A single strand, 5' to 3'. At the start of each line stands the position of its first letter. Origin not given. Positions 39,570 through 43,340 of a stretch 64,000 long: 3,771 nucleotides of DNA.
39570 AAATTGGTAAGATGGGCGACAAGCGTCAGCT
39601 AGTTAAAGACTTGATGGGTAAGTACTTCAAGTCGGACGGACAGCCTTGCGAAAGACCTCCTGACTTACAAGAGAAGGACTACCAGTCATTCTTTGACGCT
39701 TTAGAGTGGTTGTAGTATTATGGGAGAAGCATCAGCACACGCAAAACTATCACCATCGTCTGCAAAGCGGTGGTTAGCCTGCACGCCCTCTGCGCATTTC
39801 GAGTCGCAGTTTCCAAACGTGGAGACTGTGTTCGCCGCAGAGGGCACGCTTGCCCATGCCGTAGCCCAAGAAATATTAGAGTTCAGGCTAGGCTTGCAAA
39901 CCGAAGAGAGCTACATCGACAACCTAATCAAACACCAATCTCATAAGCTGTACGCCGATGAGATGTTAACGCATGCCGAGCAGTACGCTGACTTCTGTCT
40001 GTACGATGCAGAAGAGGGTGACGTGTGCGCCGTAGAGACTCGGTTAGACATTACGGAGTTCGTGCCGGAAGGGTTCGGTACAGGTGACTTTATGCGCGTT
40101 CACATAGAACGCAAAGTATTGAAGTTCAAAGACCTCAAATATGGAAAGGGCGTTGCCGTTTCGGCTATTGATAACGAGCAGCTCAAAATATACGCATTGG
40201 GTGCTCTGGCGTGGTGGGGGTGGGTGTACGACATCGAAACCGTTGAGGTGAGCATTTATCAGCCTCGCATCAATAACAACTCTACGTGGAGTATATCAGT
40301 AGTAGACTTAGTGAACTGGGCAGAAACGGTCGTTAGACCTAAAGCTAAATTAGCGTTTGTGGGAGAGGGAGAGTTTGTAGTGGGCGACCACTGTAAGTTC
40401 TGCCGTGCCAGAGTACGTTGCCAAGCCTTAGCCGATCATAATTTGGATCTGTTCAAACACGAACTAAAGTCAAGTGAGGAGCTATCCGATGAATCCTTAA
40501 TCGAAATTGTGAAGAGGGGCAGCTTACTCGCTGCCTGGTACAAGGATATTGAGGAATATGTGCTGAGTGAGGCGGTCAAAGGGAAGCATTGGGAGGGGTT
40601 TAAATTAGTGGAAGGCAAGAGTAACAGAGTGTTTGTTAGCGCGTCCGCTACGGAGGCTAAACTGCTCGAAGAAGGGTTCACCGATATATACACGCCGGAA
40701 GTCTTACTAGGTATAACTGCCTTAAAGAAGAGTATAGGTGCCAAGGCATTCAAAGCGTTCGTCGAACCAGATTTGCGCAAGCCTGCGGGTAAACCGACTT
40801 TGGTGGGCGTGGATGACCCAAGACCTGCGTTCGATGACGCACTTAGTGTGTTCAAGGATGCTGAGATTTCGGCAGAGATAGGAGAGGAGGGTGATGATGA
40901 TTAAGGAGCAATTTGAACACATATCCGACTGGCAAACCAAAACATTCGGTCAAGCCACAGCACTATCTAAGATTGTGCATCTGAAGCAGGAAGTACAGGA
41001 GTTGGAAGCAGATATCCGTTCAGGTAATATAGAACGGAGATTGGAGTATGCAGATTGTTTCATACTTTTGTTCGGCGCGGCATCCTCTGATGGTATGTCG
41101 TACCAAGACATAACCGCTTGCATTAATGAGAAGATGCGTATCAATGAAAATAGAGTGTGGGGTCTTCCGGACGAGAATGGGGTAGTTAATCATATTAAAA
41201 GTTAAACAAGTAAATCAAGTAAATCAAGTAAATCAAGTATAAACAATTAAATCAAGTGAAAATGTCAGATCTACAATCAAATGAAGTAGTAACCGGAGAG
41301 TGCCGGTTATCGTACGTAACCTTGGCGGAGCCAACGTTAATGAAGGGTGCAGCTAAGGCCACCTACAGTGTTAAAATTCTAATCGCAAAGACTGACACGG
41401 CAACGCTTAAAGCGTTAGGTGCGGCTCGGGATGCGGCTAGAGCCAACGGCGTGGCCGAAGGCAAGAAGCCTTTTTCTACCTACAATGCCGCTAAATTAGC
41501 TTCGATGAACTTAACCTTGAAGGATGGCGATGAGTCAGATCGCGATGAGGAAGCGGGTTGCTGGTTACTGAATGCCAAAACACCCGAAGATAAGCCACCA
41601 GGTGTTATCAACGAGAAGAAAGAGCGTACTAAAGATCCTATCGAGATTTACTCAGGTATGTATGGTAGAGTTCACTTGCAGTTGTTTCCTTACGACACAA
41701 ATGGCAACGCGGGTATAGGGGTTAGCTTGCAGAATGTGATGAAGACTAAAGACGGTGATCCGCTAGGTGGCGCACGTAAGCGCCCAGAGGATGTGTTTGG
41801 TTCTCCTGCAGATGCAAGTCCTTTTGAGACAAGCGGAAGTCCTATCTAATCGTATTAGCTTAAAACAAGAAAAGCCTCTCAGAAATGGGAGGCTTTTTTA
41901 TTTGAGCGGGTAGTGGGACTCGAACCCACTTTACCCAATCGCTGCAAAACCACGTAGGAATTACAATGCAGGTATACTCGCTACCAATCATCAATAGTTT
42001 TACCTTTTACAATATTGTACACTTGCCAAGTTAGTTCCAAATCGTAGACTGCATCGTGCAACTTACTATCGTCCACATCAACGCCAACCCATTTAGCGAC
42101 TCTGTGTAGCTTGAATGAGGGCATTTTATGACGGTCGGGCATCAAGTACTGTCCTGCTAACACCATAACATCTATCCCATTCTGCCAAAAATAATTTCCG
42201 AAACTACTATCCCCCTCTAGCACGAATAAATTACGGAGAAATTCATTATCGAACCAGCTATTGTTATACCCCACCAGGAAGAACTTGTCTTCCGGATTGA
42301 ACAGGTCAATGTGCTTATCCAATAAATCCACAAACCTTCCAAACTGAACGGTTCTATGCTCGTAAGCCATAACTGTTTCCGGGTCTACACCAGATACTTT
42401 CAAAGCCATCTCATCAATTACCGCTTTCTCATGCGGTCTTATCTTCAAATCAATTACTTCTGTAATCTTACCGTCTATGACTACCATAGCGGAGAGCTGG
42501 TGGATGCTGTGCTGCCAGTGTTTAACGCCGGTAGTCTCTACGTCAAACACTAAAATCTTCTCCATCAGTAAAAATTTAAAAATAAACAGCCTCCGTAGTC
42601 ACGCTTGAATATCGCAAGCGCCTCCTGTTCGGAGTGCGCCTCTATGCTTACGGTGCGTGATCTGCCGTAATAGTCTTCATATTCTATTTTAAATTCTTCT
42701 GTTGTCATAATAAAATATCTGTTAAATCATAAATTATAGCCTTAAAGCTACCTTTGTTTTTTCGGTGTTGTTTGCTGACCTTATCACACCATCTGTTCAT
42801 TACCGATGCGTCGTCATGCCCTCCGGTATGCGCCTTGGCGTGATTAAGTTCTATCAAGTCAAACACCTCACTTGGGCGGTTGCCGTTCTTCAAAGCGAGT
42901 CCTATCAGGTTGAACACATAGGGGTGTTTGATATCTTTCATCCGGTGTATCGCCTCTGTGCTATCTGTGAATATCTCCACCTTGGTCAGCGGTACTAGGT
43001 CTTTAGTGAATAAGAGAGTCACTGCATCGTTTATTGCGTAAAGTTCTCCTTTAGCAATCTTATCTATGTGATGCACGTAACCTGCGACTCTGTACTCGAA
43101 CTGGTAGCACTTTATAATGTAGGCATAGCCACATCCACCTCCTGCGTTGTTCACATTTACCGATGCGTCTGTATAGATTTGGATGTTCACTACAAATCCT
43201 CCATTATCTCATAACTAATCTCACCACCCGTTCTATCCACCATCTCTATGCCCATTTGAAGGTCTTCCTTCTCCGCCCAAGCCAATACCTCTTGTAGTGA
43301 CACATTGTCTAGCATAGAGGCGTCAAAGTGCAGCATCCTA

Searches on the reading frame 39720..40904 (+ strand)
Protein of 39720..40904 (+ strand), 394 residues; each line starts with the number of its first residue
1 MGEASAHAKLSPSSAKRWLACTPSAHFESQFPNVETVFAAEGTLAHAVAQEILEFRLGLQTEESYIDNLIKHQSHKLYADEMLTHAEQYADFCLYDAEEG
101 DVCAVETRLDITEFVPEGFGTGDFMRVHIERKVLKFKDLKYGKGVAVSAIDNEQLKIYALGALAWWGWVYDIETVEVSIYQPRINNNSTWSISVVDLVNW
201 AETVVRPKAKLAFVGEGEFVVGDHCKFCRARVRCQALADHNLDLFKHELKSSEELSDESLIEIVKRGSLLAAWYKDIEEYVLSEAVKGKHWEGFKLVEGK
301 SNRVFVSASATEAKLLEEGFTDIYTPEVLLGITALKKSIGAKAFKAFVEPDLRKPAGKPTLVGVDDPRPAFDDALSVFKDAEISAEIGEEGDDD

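Call 51: search_protein_families(library=pfam, proteins=[window:39720-40904:+], max_evalue=0.001)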
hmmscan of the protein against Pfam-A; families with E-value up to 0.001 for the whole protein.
window:39720-40904:+ (394 aa): 2 families
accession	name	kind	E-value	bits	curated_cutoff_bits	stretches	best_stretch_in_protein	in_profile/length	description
PF10926.14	DUF2800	-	2.1e-122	409.3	21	1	7-369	1-368/368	Protein of unknown function (DUF2800)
PF12705.13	PDDEXK_1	-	3.9e-05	24.2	22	1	10-235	2-247/247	PD-(D/E)XK nuclease superfamily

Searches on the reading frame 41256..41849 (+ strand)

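Call 52: search_protein_families(library=pfam, proteins=[window:41256-41849:+], max_evalue=0.001)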
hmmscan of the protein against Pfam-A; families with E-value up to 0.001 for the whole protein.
window:41256-41849:+ (197 aa): 1 family
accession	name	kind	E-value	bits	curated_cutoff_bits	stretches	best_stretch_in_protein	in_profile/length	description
PF10991.15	Enc34_ssDNA-bd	-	2e-42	145.3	26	1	10-184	2-169/176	Enterobacter phage Enc34, ssDNA-binding protein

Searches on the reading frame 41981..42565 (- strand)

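Call 52: search_protein_families(library=pfam, proteins=[window:41981-42565:-], max_evalue=0.001)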
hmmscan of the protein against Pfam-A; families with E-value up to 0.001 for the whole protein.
window:41981-42565:- (194 aa): 2 families
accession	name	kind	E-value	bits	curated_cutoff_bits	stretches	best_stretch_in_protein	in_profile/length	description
PF00929.31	RNase_T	-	3e-10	41.3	24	1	5-183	1-164/164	Exonuclease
PF13482.12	RNase_H_2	-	2e-06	28.3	22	1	6-169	2-122/165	RNase_H superfamily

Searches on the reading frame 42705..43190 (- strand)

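Call 52: search_protein_families(library=pfam, proteins=[window:42705-43190:-], max_evalue=0.001)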
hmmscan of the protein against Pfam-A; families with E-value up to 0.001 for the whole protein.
window:42705-43190:- (161 aa): 1 family
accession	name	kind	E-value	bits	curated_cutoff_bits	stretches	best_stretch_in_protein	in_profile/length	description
PF00075.30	RNase_H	-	4.6e-08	33.8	25.8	1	3-142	4-139/141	RNase H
